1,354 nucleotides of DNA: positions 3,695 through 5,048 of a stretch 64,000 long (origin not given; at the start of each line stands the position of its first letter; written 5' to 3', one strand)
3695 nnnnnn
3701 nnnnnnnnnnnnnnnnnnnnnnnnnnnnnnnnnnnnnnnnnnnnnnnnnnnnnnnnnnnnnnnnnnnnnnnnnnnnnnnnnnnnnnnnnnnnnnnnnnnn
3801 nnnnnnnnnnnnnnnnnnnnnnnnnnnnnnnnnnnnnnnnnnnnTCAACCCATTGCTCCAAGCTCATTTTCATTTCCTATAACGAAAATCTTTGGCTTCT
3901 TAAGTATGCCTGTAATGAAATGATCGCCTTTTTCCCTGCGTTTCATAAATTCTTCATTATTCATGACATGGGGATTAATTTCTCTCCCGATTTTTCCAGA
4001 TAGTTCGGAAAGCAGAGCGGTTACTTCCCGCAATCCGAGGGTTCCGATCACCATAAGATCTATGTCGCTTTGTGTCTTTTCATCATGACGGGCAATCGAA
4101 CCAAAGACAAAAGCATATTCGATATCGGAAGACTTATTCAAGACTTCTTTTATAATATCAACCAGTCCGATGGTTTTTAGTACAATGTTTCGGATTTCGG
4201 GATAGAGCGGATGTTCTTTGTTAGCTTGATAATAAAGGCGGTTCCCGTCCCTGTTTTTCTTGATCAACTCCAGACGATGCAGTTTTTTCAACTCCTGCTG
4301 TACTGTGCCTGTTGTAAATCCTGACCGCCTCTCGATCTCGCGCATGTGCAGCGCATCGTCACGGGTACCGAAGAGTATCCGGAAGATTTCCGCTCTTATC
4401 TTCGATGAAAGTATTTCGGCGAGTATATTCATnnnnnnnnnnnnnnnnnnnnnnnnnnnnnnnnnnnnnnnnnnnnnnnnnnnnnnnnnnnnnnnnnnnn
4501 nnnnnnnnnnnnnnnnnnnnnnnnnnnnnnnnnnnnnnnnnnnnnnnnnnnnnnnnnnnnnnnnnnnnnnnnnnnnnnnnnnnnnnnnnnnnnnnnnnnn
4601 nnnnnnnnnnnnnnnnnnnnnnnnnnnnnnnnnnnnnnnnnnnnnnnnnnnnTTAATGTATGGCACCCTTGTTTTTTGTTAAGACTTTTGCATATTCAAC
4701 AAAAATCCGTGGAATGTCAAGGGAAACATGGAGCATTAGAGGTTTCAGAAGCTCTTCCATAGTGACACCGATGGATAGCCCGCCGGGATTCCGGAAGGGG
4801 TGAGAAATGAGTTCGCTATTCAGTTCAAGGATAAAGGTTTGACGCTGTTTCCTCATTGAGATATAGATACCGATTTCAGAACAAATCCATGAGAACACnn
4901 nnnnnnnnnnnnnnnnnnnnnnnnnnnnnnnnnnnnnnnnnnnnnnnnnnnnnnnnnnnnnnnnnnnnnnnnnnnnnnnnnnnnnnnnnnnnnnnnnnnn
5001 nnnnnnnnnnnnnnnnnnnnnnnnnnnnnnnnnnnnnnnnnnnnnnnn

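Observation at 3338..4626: wHTH-MNT/HEPN cassette bracketed by boxes with a perfect 22-nt core and a covarying hairpin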

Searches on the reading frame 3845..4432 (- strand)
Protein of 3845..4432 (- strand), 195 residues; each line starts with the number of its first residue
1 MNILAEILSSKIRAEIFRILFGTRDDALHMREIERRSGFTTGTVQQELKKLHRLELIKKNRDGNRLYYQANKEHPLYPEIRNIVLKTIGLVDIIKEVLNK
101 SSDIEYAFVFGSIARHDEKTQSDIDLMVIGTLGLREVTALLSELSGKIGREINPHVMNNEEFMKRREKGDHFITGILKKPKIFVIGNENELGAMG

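Call 11: search_protein_families(library=pfam, proteins=[window:3845-4432:-], max_evalue=0.01)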
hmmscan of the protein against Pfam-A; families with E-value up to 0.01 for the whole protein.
window:3845-4432:- (195 aa): 5 families
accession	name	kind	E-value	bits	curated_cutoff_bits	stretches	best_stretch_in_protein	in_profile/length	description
PF18765.7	Polbeta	-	4.3e-11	43.3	26.9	1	94-158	3-70/93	Polymerase beta, Nucleotidyltransferase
PF01909.29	NTP_transf_2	-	1.2e-05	26.1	21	1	93-159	4-74/93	Nucleotidyltransferase domain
PF12802.13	MarR_2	-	1.7e-05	25.3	27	1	22-63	13-56/61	MarR family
PF24266.1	HTH_HVO_0163_N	-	0.00056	20.4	31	1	28-70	17-60/70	HVO_0163, N-terminal HTH domain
PF14394.12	DUF4423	-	0.0014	18.9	30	1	21-68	30-77/165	Domain of unknown function (DUF4423)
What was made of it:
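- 3845..4432 (-): wHTH-MNT nucleotidyltransferase (195 aa). Pfam Polbeta/NTP_transf_2 plus a MarR-type HTH (call 11).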

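Call 33: find_encoding_contigs(protein=window:3845-4432:-, flank=10000, max_places=10)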
Protein window:3845-4432:- (195 aa): 23 contigs read that carry it; 5 places shown.
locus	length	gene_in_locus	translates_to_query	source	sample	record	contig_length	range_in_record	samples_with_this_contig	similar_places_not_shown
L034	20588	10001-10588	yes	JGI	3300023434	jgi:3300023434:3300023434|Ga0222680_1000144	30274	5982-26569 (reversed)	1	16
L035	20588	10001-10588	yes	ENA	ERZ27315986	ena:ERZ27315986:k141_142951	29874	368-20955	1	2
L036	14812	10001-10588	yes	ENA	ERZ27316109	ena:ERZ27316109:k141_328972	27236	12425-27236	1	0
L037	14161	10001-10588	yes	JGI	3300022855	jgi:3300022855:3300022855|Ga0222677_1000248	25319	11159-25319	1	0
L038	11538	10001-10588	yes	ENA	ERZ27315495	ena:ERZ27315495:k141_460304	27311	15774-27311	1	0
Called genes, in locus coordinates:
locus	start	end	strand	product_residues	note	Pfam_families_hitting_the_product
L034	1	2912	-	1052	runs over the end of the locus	PF00873:ACR_tran, PF03176:MMPL (faint), PF02355:SecD_SecF_C (faint)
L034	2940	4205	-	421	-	PF25917:BSH_RND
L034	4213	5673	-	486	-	PF02321:OEP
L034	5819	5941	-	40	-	-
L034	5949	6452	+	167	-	PF13801:Metal_resist, PF07813:LTXXQ (weak)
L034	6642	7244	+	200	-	PF07638:Sigma70_ECF, PF04542:Sigma70_r2, PF08281:Sigma70_r4_2, PF04545:Sigma70_r4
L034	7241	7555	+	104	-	-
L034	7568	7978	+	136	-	-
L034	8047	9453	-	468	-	PF05977:MFS_3 (faint), PF07690:MFS_1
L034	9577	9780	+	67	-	-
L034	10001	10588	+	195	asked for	PF12802:MarR_2 (faint), PF01909:NTP_transf_2 (weak), PF18765:Polbeta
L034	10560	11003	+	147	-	-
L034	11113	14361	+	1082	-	PF13091:PLDc_2 (weak), PF04851:ResIII (faint), PF00176:SNF2-rel_dom, PF00271:Helicase_C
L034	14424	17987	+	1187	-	PF02384:N6_Mtase (faint), PF20473:MmeI_Mtase (weak), PF07669:Eco57I, PF12950:TaqI_C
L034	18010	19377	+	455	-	-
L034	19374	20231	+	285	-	PF02086:MethyltransfD12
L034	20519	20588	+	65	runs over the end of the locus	-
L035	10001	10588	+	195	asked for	PF12802:MarR_2 (faint), PF01909:NTP_transf_2 (weak), PF18765:Polbeta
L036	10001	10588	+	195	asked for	PF12802:MarR_2 (faint), PF01909:NTP_transf_2 (weak), PF18765:Polbeta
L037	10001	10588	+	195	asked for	PF12802:MarR_2 (faint), PF01909:NTP_transf_2 (weak), PF18765:Polbeta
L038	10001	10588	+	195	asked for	PF12802:MarR_2 (faint), PF01909:NTP_transf_2 (weak), PF18765:Polbeta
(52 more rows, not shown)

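Call 34: find_homologous_proteins(query=window:3845-4432:-, max_evalue=1e-10)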
Query window:3845-4432:- (195 aa): 3012 proteins with E <= 1e-10 among 3177 candidates; the best 120 are listed.
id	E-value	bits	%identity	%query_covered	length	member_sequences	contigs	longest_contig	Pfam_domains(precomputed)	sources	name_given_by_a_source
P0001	8.7e-110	383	91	99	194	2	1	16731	PF18765.8,PF12802.14,PF01909.30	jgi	-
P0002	1.5e-107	375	90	100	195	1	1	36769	PF18765.8,PF12802.14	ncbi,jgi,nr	ncbi:MAG: toxin-antitoxin system toxin subunit [Deltaproteobacteria bacterium]|nr:toxin-antitoxin sy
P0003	9.9e-107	373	89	100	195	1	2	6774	PF18765.8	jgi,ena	-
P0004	6.7e-105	367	89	100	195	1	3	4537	PF18765.8,PF01909.30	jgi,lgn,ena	-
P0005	1.7e-104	365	86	100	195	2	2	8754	PF18765.8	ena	-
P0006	2.7e-100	352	85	100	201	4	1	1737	PF18765.8,PF01909.30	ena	-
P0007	3.3e-96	338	81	100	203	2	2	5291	PF18765.8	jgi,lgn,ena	-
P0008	2.4e-95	336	79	100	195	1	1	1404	PF18765.8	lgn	-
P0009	1.0e-90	321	77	99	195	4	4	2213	PF18765.8,PF12802.14,PF01909.30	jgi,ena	-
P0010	1.2e-89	317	76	99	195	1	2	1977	PF18765.8,PF12802.14,PF01909.30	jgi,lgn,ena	jgi:predicted nucleotidyltransferase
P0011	1.2e-89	317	75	100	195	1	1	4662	PF18765.8,PF01909.30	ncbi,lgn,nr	ncbi:MAG: nucleotidyltransferase domain-containing protein [Deltaproteobacteria bacterium]|nr:nucleo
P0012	1.5e-89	317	74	99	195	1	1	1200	PF18765.8,PF12802.14,PF01909.30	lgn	-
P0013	4.3e-89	315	73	100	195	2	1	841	PF18765.8,PF01909.30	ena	-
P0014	8.3e-89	314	74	99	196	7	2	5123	PF18765.8,PF01909.30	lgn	-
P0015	3.1e-88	312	73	100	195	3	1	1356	PF18765.8,PF01909.30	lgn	-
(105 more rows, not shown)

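Call 35: find_encoding_contigs(protein=P0001, flank=6000, max_places=4)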
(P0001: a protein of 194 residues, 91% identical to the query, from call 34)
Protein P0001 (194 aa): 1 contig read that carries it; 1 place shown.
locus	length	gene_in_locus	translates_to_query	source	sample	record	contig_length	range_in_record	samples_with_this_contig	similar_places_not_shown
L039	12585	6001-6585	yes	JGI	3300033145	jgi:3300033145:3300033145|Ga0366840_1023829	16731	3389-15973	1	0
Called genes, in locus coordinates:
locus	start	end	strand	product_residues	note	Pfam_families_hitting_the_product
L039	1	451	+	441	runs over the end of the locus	PF00919:UPF0004, PF04055:Radical_SAM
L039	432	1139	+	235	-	PF14622:Ribonucleas_3_3, PF00636:Ribonuclease_3, PF00035:dsrm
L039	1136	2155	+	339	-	PF04055:Radical_SAM, PF16199:Radical_SAM_C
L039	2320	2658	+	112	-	PF13744:HTH_37, PF13560:HTH_31, PF01381:HTH_3, PF12844:HTH_19, PF13443:HTH_26 (weak)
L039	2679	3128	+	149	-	-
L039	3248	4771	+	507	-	-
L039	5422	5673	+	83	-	-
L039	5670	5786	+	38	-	-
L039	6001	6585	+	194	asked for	PF12802:MarR_2 (faint), PF01909:NTP_transf_2 (weak), PF18765:Polbeta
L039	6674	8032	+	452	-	PF04326:SLFN_AlbA_2, PF13749:HATPase_c_4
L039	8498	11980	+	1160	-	PF00176:SNF2-rel_dom, PF00270:DEAD (faint), PF04851:ResIII, PF00271:Helicase_C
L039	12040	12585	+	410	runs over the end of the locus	-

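Call 36: find_encoding_contigs(protein=P0002, flank=6000, max_places=4)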
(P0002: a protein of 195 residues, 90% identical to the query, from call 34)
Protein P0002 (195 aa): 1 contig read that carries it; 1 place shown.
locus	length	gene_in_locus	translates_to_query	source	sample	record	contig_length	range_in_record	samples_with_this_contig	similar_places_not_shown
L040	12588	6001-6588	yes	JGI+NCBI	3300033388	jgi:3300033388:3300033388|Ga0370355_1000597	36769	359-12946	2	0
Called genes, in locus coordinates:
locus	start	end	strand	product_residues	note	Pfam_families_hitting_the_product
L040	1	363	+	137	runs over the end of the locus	PF12797:Fer4_2 (faint), PF12837:Fer4_6 (faint), PF13237:Fer4_10 (faint), PF13247:Fer4_11, PF12838:Fer4_7 (weak), PF13187:Fer4_9 (weak), PF25160:LdpA_Fe-S-bd (weak), PF00037:Fer4 (weak), +4 more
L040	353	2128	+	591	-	PF02730:AFOR_N, PF01314:AFOR_C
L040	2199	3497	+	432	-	PF08323:Glyco_transf_5 (faint), PF13439:Glyco_transf_4, PF20706:GT4-conflict (weak), PF13579:Glyco_trans_4_4, PF00534:Glycos_transf_1, PF13692:Glyco_trans_1_4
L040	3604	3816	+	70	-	PF15919:HicB_lk_antitox, PF21748:UPF0150 (weak)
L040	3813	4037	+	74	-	PF07927:HicA_toxin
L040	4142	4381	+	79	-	-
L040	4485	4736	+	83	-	-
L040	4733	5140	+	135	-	PF01850:PIN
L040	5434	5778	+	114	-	PF11225:DUF3024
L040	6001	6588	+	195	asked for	PF12802:MarR_2 (faint), PF18765:Polbeta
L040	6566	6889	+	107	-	-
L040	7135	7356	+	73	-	-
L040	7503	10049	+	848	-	PF04851:ResIII (faint), PF00176:SNF2-rel_dom, PF00271:Helicase_C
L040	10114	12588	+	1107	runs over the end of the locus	PF02384:N6_Mtase (faint), PF20473:MmeI_Mtase (weak), PF07669:Eco57I, PF12950:TaqI_C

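Call 37: find_encoding_contigs(protein=P0003, flank=6000, max_places=4)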
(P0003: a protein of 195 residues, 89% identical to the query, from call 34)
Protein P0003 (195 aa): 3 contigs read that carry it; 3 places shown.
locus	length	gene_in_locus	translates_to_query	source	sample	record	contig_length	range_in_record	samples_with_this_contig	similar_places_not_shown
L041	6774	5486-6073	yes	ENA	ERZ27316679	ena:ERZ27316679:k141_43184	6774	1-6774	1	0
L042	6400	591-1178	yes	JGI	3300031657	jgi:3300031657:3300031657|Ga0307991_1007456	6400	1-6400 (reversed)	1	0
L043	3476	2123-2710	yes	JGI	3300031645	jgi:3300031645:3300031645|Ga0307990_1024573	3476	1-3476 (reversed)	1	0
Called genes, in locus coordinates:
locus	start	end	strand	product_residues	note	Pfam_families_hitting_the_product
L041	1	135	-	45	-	?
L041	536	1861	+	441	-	PF02844:GARS_N, PF01071:GARS_A, PF02843:GARS_C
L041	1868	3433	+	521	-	PF02142:MGS, PF01808:AICARFT_IMPCHas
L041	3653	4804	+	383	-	PF13784:Fic_N, PF02661:Fic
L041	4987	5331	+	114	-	PF11225:DUF3024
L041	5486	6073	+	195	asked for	PF18765:Polbeta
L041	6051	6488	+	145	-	-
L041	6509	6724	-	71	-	-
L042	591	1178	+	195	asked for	PF18765:Polbeta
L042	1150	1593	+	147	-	-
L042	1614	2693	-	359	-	PF01609:DDE_Tnp_1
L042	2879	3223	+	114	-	PF21247:Fic-like_C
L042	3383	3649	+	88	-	-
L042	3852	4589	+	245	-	PF20582:UPF0758_N, PF04002:RadC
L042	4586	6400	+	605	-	?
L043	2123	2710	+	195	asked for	PF18765:Polbeta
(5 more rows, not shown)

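Call 38: find_encoding_contigs(protein=P0005, flank=6000, max_places=4)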
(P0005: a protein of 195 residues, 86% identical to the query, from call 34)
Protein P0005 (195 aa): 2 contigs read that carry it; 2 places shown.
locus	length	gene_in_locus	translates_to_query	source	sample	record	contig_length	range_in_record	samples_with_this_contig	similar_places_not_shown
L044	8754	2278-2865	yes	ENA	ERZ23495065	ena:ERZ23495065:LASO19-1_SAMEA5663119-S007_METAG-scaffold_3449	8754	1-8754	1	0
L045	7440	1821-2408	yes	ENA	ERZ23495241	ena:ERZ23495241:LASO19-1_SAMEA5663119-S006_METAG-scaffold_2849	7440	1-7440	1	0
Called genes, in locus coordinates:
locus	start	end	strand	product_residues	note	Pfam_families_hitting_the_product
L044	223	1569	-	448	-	PF00989:PAS, PF08448:PAS_4, PF13426:PAS_9, PF00158:Sigma54_activat, PF14532:Sigma54_activ_2, PF07728:AAA_5, PF25601:AAA_lid_14, PF02954:HTH_8, +2 more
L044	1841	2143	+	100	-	-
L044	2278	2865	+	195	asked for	PF18765:Polbeta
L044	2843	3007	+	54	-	-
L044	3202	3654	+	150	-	PF01161:PBP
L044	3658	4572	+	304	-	PF04055:Radical_SAM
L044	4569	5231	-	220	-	PF00300:His_Phos_1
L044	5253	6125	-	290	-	PF13557:Phenol_MetA_deg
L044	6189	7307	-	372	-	PF02885:Glycos_trans_3N, PF00591:Glycos_transf_3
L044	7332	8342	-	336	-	PF08240:ADH_N, PF00107:ADH_zinc_N (weak)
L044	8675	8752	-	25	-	?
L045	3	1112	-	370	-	?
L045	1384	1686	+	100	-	-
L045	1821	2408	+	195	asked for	PF18765:Polbeta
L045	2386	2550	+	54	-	-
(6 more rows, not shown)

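Call 60: search_protein_families(library=padloc, proteins=[L034:14424-17987:+, L034:18010-19377:+, L034:19374-20231:+, window:3845-4432:-], max_evalue=0.00001)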
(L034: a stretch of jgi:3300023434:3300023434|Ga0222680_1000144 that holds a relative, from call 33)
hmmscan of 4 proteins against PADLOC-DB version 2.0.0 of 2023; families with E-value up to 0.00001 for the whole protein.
L034:14424-17987:+ (1187 aa): 55 families (the best 25 are shown)
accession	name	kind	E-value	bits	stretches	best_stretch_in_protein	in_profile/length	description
PDLC03596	REase_MTase_IIG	-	1e-286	952.3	2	1-679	1-684/1148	Type IIG restriction enzyme-methyltransferase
PDLC03612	REase_MTase_IIG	-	1.9e-107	358.9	2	562-1184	582-1246/1247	Type IIG restriction enzyme-methyltransferase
PDLC03601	REase_MTase_IIG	-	2.8e-104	347.9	2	524-1136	458-1058/1110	Type IIG restriction enzyme-methyltransferase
PDLC03609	REase_MTase_IIG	-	3.4e-68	228.4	2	725-1147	531-946/1066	Type IIG restriction enzyme-methyltransferase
PDLC03604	REase_MTase_IIG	-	1.4e-46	157.1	2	727-1130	509-933/1011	Type IIG restriction enzyme-methyltransferase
PDLC03313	MTase_II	-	9.9e-42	141.2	1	749-1183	140-561/563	Type II methyltransferase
PDLC02643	DrmMI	-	3.6e-38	129.1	2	523-816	598-936/1347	DrmMI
PDLC03335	MTase_II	-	3.8e-37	126.2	1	742-1129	184-571/607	Type II methyltransferase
PDLC03226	MTase_II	-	1.4e-36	124.3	2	935-1173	336-574/579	Type II methyltransferase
PDLC03628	REase_MTase_IIG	-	5.4e-31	105.5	2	551-848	550-841/1100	Type IIG restriction enzyme-methyltransferase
PDLC03245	MTase_II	-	6e-26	89.1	1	748-1100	153-501/577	Type II methyltransferase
PDLC03629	REase_MTase_IIG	-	2.4e-25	86.6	2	736-1132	554-968/1182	Type IIG restriction enzyme-methyltransferase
PDLC02529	PglX|PglXI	-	4.5e-22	75.6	2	523-634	225-323/1189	PglX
PDLC03250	MTase_II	-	6.1e-22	76.1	1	753-1181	340-768/775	Type II methyltransferase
PDLC02521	PglX|PglXI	-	6.9e-22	75.3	1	476-832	303-558/1174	PglX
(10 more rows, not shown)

L034:18010-19377:+ (455 aa): 19 families
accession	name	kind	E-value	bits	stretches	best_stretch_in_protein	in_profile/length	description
PDLC03998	PD-Lambda-5_A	-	1.2e-44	151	1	5-451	4-464/466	-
PDLC04013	PD-Lambda-5_A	-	1e-35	121.9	1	4-452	4-437/440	-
PDLC04008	PD-Lambda-5_A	-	1.3e-35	121.1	2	190-448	185-445/449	-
PDLC04017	PD-Lambda-5_A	-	4.9e-32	109.3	1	2-437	8-450/473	-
PDLC04007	PD-Lambda-5_A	-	2.2e-31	107.4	1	6-438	4-433/454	-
PDLC04009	PD-Lambda-5_A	-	3e-24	83.6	2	6-270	4-263/488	-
PDLC03995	PD-Lambda-5_A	-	5.2e-24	83.2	2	30-244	43-269/503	-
PDLC04014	PD-Lambda-5_A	-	1.4e-21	74.9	1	6-378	3-366/456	-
PDLC04005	PD-Lambda-5_A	-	1.5e-20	71.6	1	3-307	14-324/502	-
PDLC04000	PD-Lambda-5_A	-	3.2e-20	70.6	2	2-146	2-158/428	-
PDLC04002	PD-Lambda-5_A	-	5.2e-19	66.7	1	9-377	11-384/471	-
PDLC04015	PD-Lambda-5_A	-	2.8e-18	64.2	2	201-448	196-457/463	-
PDLC03999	PD-Lambda-5_A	-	1.2e-15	55.2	1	7-271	8-267/493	-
PDLC04011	PD-Lambda-5_A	-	1.2e-15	55.1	2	311-452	386-523/526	-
PDLC04016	PD-Lambda-5_A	-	2.4e-13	47.9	1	1-109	1-121/494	-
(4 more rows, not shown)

L034:19374-20231:+ (285 aa): 10 families
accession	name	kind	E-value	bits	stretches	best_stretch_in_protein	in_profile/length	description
PDLC04018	PD-Lambda-5_B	-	1.1e-109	364.2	1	15-284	3-274/291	-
PDLC03358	MTase_II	-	2.2e-86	287.8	1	16-280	4-272/301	Type II methyltransferase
PDLC04019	PD-Lambda-5_B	-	5.8e-64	213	1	15-175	2-163/167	-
PDLC03247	MTase_II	-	5e-34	115.8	1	18-274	4-253/282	Type II methyltransferase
PDLC03717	oMTase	-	3.5e-22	77.1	1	18-273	4-253/285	orphan methyltransferase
PDLC03294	MTase_II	-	3.8e-17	60.8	1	18-271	6-257/272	Type II methyltransferase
PDLC03244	MTase_II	-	2.1e-15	54.6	1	20-278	31-282/295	Type II methyltransferase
PDLC03253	MTase_II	-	1.9e-09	35.6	1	42-249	25-219/253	Type II methyltransferase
PDLC03302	MTase_II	-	1.1e-08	32.4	1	46-245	386-578/626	Type II methyltransferase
PDLC03261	MTase_II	-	9.7e-08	28.7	1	20-254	28-257/643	Type II methyltransferase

window:3845-4432:- (195 aa): 11 families
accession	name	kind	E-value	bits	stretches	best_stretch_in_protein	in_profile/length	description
PDLC04368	PDC-M05A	-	1e-62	209.6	1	3-192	5-196/201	-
PDLC04372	PDC-M05A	-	2.7e-42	142.8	1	31-192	2-165/167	-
PDLC04369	PDC-M05A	-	1.7e-31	107.4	1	3-189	5-189/201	-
PDLC04370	PDC-M05A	-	1.3e-26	91.6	1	3-188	7-191/194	-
PDLC04371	PDC-M05A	-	1.4e-14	52.2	1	3-155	23-178/211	-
PDLC04902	PDC-S09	-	1.9e-08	32.5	1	101-152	18-72/97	-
PDLC04903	PDC-S09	-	9.8e-08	30.3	1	104-166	26-94/108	-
PDLC04904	PDC-S09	-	3.1e-07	28.5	1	101-152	22-75/104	-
PDLC01438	Csa3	-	5.1e-07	28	1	6-105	143-235/305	"CAS-I,CAS-II,CAS-III,CAS-IV,CAS-V,CAS-VI; associated_signaling"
PDLC04907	PDC-S09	-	1.9e-06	26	1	91-129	14-52/114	-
PDLC04906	PDC-S09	-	4.3e-06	25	1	95-129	15-49/98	-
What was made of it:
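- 3845..4432 (-): PADLOC PDC-M05A, E = 1e-62 (call 60).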

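Call 70: search_protein_families(library=ncbifam, proteins=[window:3845-4432:-], max_evalue=0.01)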
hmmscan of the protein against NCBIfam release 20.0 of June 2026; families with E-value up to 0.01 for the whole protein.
window:3845-4432:- (195 aa): 6 families
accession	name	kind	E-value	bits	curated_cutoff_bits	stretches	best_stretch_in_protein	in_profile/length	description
NF033788.1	HTH_metalloreg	subfamily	1.1e-09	37.9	55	1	6-74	6-72/77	metalloregulator ArsR/SmtB family transcription factor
NF047752.1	MntA_antitoxin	equivalog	4.8e-07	29.6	60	1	99-154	2-59/106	type VII toxin-antitoxin system MntA family adenylyltransferase antitoxin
NF051895.1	anti_phage_HalB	equivalog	5.5e-06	26.1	190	1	109-180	4-66/211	anti-phage Hailong system nucleotidyltransferase HalB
NF033789.1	repress_SdpR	subfamily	0.00016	21.5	100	1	8-71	5-65/79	autorepressor SdpR family transcription factor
NF041413.1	ArsR_Rv2640c_fam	equivalog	0.00081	19.8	155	1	8-73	39-104/118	Rv2640c family ArsR-like transcriptional regulator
NF033441.0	BREX_BrxC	hypoth_equivalog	0.0094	14.2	400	0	31-100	506-573/1173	BREX system P-loop protein BrxC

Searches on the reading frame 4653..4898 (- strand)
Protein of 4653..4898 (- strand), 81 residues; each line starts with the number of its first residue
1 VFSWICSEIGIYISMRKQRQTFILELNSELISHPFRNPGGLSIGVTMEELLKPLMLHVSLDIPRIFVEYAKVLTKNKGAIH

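Call 11: search_protein_families(library=pfam, proteins=[window:4653-4898:-], max_evalue=0.01)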
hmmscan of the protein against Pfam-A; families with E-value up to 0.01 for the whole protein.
window:4653-4898:- (81 aa): 0 families

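Call 70: search_protein_families(library=ncbifam, proteins=[window:4653-4898:-], max_evalue=0.01)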
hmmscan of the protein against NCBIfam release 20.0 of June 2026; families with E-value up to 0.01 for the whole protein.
window:4653-4898:- (81 aa): 0 families
